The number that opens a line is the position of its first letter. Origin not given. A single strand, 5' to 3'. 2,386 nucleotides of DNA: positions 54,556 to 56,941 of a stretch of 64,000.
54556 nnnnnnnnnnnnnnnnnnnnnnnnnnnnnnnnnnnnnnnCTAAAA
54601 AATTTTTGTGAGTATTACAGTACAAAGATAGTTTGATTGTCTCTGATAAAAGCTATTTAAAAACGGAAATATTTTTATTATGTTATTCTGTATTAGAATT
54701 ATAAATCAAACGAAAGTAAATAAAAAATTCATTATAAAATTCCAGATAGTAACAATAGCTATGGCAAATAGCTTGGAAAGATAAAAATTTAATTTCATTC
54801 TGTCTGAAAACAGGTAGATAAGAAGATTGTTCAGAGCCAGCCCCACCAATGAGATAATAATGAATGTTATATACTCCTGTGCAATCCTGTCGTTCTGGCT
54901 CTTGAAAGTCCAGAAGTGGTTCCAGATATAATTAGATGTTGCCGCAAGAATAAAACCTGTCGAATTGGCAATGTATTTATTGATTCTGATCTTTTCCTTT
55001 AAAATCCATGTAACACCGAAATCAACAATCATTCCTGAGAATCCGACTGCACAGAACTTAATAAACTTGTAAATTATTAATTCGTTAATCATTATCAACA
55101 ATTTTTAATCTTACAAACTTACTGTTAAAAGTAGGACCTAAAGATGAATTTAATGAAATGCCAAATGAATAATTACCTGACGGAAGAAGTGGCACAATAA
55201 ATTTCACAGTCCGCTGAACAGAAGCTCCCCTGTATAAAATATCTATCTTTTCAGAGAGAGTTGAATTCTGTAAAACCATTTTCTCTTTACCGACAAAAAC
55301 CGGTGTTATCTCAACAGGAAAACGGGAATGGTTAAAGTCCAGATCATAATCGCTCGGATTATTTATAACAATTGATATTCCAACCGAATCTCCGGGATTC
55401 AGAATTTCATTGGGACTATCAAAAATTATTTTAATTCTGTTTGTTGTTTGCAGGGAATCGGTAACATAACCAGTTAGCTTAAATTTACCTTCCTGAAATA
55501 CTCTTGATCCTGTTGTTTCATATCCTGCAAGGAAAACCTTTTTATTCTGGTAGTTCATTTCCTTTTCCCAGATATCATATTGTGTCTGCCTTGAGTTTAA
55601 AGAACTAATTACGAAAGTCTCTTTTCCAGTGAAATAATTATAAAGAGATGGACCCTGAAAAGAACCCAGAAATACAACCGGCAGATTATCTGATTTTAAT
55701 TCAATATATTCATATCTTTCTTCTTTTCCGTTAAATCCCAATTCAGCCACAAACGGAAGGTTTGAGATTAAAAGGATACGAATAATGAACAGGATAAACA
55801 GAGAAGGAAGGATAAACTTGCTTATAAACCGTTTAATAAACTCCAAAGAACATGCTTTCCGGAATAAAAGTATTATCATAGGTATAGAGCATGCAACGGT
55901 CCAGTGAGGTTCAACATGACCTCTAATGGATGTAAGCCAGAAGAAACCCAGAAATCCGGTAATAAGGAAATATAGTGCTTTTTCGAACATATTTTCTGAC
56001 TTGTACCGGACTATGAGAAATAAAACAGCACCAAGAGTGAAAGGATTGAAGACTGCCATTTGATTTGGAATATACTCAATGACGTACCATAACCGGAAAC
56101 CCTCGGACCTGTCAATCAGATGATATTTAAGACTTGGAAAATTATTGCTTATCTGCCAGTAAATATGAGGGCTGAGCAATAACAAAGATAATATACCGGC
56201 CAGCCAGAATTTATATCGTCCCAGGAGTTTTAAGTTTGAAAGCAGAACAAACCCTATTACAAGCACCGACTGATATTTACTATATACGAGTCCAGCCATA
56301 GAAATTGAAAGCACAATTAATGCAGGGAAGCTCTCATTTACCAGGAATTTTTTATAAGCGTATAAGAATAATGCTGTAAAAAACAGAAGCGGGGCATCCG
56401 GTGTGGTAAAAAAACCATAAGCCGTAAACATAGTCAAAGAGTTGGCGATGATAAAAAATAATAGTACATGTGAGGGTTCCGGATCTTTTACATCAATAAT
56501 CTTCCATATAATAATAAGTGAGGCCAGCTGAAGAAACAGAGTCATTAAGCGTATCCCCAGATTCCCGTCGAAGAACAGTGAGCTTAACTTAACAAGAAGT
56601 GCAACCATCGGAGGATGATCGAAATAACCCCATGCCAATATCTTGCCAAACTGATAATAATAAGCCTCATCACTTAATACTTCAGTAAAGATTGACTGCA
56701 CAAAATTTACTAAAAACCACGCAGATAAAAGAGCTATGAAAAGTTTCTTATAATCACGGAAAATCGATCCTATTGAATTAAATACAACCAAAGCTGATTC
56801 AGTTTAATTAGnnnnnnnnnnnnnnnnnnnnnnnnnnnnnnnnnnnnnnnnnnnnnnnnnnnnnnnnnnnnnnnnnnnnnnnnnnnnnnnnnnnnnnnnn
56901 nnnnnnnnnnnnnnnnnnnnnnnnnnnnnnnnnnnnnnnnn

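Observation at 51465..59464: Envelope glycan cluster: two GT-C (GT39-like) paralogs, GtrA, Wzx-like flippase and two outer-membrane barrels, with no polyprenyl-P glycosyltransferase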

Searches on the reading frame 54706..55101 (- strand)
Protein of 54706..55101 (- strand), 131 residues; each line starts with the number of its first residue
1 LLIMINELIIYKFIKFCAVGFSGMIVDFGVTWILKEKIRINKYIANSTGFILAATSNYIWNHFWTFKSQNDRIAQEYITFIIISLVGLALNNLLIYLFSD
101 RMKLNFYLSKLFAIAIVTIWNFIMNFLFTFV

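Call 3: search_protein_families(library=pfam, proteins=[window:54706-55101:-], max_evalue=0.01)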
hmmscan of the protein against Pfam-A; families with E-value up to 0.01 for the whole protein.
window:54706-55101:- (131 aa): 1 family
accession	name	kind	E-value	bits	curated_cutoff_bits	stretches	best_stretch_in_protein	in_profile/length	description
PF04138.20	GtrA_DPMS_TM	-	2.4e-28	99.1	26.1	1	15-130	1-117/117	GtrA/DPMS, transmembrane domain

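Call 4: search_protein_families(library=ncbifam, proteins=[window:54706-55101:-], max_evalue=0.01)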
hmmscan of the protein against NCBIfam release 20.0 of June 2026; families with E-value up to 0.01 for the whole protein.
window:54706-55101:- (131 aa): 0 families

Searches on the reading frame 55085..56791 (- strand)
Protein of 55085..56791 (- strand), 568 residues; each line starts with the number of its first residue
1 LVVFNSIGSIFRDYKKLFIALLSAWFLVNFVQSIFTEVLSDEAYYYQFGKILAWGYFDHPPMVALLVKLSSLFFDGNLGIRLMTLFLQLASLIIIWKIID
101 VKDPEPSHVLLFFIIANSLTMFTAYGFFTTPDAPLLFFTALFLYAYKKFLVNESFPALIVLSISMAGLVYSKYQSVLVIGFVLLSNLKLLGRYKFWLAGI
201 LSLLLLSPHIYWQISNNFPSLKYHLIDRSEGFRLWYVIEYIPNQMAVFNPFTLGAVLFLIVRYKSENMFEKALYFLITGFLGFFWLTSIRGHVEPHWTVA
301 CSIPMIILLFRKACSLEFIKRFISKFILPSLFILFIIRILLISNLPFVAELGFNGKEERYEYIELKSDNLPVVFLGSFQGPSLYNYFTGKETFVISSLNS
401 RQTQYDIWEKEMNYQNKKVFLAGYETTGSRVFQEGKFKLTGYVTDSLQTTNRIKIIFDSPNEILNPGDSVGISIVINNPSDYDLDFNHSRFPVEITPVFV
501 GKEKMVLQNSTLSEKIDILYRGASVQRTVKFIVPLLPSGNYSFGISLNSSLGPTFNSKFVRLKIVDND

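Call 3: search_protein_families(library=pfam, proteins=[window:55085-56791:-], max_evalue=0.01)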
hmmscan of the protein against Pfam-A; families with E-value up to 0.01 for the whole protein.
window:55085-56791:- (568 aa): 1 family
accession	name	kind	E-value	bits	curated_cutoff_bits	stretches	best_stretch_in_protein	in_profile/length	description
PF13231.12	PMT_2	-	7e-15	56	26.1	1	58-212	1-160/160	Dolichyl-phosphate-mannose-protein mannosyltransferase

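Call 4: search_protein_families(library=ncbifam, proteins=[window:55085-56791:-], max_evalue=0.01)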
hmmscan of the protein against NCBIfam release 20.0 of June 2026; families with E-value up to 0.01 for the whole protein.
window:55085-56791:- (568 aa): 0 families

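Call 10: search_solved_structures(query=window:55085-56791:-, max_evalue=1)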
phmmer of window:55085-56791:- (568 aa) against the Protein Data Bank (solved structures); distinct sequences matched with E-value up to 1: 0.
